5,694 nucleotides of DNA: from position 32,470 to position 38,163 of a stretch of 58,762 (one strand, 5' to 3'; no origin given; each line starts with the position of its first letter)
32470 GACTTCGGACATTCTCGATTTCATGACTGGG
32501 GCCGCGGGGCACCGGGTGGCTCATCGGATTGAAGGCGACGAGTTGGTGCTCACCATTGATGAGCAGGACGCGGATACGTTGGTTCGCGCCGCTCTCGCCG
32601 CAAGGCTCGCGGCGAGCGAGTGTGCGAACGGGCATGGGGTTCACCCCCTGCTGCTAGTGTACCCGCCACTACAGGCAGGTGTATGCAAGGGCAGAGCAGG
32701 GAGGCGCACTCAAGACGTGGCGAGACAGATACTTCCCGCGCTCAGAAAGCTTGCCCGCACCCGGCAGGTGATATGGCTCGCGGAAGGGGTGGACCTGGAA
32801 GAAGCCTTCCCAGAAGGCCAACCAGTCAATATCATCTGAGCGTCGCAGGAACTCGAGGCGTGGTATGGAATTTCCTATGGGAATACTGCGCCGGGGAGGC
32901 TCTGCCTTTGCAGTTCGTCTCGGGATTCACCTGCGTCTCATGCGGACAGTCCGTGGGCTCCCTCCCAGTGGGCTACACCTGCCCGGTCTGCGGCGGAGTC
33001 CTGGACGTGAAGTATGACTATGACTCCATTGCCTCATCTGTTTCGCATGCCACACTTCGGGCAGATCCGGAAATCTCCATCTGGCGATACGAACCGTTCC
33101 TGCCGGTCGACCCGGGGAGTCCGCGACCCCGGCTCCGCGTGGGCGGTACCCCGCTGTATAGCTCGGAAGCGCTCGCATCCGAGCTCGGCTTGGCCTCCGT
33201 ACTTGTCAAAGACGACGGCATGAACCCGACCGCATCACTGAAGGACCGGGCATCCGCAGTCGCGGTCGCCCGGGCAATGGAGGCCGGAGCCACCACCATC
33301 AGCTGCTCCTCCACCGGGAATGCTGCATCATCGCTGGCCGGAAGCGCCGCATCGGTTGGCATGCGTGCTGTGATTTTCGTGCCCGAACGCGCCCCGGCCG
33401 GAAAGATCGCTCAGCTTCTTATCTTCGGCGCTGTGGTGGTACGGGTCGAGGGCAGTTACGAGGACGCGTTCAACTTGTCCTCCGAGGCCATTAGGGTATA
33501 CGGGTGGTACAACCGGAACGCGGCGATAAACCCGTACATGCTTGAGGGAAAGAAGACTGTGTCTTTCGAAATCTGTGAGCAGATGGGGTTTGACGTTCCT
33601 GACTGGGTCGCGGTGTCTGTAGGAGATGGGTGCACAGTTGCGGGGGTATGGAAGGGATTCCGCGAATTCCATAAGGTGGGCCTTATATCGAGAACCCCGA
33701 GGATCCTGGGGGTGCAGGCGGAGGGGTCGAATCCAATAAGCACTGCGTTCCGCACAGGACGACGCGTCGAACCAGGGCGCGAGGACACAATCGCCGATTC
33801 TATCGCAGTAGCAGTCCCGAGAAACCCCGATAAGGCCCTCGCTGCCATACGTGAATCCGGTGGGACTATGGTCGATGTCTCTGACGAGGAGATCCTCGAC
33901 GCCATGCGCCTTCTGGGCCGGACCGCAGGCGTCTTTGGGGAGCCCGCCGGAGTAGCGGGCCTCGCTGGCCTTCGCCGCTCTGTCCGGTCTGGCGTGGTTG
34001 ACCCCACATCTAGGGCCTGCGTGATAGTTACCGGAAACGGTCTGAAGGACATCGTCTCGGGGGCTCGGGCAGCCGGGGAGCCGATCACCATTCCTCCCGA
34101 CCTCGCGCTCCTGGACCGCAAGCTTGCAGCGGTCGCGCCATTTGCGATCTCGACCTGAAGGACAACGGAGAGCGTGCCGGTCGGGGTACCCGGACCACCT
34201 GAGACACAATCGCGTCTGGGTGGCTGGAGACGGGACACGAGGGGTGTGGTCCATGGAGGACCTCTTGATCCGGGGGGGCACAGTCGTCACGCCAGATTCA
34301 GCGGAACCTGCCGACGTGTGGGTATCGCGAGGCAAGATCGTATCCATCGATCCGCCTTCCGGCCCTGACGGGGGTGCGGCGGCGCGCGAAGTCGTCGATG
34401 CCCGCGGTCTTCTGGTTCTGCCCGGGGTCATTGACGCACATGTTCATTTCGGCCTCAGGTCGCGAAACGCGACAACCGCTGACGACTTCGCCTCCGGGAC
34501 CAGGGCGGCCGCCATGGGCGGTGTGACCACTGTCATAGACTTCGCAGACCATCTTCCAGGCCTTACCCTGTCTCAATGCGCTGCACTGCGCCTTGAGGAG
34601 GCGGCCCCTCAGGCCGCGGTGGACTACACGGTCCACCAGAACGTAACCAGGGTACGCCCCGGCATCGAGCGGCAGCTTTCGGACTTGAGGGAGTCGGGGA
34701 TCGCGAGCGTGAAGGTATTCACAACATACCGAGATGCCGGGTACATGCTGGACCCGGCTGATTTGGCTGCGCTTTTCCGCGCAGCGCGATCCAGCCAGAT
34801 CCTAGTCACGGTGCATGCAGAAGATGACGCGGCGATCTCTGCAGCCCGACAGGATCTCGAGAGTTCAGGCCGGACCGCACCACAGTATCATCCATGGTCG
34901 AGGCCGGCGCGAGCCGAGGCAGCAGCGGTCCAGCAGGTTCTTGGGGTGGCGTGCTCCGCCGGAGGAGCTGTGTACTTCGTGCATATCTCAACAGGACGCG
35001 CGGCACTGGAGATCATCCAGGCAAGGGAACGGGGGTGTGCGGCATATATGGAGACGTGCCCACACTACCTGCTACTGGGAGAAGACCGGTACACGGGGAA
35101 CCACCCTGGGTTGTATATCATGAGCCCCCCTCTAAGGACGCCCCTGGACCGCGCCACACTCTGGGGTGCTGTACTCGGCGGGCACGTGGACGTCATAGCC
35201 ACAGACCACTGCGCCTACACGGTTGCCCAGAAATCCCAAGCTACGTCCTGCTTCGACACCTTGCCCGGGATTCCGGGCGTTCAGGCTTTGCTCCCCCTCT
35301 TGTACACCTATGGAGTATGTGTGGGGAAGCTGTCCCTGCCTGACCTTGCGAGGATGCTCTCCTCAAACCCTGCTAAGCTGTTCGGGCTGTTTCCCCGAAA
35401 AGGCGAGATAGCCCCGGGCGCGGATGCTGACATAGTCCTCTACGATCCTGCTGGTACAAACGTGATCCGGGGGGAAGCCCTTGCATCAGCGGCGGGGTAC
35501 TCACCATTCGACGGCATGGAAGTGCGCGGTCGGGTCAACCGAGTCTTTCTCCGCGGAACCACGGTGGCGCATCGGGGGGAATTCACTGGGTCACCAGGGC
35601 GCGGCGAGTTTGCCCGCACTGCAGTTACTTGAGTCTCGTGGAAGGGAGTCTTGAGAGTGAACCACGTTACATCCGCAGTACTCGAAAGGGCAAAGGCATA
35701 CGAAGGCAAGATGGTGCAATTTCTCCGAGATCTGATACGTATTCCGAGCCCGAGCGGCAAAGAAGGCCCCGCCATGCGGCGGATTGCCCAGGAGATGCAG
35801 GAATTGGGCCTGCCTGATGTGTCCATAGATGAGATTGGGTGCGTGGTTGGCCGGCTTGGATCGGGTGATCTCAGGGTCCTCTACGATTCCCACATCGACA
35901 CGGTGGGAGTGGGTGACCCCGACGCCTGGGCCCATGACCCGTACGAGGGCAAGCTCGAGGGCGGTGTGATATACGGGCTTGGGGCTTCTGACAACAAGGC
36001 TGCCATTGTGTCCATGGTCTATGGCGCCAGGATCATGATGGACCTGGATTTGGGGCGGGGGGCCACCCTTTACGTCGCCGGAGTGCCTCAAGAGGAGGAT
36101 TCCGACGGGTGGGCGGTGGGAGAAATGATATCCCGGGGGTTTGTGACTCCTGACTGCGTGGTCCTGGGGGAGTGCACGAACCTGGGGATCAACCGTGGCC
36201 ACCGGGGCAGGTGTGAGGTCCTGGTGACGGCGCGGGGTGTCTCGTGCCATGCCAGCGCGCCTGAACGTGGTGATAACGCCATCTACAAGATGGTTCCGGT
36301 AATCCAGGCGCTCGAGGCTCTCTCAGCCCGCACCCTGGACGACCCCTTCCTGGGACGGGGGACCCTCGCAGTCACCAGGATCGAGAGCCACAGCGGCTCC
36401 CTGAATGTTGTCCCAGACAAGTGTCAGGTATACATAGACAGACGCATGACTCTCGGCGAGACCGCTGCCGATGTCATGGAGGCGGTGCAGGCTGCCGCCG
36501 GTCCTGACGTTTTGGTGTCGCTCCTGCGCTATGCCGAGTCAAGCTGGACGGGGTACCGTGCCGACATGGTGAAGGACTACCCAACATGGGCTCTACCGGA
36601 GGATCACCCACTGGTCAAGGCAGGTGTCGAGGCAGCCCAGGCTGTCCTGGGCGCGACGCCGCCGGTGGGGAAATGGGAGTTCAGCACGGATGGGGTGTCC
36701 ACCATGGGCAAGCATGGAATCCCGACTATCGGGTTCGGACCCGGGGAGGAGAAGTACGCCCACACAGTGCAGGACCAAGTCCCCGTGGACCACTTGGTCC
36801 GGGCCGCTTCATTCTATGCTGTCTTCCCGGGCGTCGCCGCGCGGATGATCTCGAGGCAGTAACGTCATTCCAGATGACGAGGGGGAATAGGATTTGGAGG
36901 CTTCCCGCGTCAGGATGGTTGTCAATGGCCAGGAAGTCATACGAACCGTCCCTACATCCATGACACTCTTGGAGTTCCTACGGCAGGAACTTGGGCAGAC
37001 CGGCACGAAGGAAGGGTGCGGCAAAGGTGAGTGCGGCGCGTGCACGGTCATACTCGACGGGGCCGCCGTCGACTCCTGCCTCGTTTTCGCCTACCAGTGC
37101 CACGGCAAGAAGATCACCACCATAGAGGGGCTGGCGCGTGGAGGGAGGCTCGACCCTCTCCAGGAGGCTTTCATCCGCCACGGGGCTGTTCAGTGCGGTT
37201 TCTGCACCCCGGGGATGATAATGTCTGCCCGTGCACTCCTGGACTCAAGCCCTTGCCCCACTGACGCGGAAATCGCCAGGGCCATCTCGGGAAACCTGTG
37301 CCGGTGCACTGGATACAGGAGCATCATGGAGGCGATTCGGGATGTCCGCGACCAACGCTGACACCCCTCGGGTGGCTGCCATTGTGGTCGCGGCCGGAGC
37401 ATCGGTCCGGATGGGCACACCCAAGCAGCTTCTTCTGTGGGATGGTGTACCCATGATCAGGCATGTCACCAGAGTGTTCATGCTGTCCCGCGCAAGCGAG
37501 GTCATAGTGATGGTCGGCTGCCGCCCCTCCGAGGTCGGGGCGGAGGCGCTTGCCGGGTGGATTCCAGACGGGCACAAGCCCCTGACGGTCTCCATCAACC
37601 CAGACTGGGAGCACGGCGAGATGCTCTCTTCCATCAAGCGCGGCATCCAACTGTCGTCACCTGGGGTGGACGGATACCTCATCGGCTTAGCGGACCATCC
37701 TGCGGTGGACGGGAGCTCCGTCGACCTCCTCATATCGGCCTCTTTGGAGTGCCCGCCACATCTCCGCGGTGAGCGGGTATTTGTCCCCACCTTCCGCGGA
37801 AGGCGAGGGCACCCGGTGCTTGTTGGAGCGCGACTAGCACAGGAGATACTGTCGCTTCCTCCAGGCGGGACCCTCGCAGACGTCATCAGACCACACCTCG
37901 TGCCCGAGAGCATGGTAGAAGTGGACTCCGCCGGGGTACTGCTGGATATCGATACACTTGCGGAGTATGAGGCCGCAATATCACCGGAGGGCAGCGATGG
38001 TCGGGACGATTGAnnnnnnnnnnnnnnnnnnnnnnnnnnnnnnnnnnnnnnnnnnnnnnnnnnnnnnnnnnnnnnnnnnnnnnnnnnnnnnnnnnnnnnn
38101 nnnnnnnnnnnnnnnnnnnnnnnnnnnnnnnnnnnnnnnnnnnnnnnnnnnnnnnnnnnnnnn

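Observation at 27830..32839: WYL-WCX regulator followed by an Mre11/Rad50-like pair in which both catalytic cores are degenerate and the Rad50-like protein carries a membrane hairpin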

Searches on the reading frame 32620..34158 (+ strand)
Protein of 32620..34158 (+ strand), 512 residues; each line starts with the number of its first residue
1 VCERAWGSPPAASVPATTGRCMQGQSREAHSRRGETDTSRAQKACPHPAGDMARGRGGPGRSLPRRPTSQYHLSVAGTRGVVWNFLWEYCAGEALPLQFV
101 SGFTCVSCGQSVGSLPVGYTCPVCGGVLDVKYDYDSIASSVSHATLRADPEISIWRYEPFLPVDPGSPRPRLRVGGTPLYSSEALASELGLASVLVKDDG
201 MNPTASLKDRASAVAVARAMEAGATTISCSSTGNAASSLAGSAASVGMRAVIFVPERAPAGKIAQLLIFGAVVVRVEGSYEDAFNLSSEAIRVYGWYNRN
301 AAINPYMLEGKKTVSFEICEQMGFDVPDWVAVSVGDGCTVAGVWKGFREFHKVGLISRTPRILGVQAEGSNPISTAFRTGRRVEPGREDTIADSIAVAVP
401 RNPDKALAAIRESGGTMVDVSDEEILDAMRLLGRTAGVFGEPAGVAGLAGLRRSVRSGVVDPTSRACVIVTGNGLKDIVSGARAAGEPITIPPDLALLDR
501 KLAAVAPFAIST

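Call 11: search_protein_families(library=pfam, proteins=[window:32620-34158:+], max_evalue=0.01)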
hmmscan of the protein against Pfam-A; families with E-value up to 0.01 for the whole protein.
window:32620-34158:+ (512 aa): 1 family
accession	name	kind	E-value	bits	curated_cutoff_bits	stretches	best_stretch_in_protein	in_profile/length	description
PF00291.31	PALP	-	2.2e-79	267.3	35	1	173-472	4-295/295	Pyridoxal-phosphate dependent enzyme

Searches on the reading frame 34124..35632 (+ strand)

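Call 12: search_protein_families(library=pfam, proteins=[window:34124-35632:+], max_evalue=0.01)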
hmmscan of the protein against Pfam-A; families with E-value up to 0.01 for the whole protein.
window:34124-35632:+ (502 aa): 2 families
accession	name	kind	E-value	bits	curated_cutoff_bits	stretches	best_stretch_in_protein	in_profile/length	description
PF01979.26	Amidohydro_1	-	1.4e-25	90.7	25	1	97-481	1-345/345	Amidohydrolase family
PF07969.17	Amidohydro_3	-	2.3e-15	57.5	29.7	2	402-443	406-447/472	Amidohydrolase family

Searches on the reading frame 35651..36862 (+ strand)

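Call 12: search_protein_families(library=pfam, proteins=[window:35651-36862:+], max_evalue=0.01)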
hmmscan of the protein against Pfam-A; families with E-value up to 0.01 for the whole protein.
window:35651-36862:+ (403 aa): 3 families
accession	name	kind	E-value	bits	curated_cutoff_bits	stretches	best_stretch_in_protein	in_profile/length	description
PF01546.33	Peptidase_M20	-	1.6e-21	77.6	24.6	1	79-390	3-201/206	Peptidase family M20/M25/M40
PF07687.19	M20_dimer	-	1.2e-20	73.9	21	1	183-283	2-99/107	Peptidase dimerisation domain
PF04389.22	Peptidase_M28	-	0.0029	17.8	21.3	0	65-131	2-49/193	Peptidase family M28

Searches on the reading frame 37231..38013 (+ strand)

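Call 12: search_protein_families(library=pfam, proteins=[window:37231-38013:+], max_evalue=0.01)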
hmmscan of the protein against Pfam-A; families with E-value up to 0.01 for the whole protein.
window:37231-38013:+ (260 aa): 2 families
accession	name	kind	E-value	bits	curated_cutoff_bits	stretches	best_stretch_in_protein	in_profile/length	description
PF12804.13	NTP_transf_3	-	4.2e-24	86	27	1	50-221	1-156/160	MobA-like NTP transferase domain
PF01128.25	IspD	-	0.0025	18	27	1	48-96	1-51/221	2-C-methyl-D-erythritol 4-phosphate cytidylyltransferase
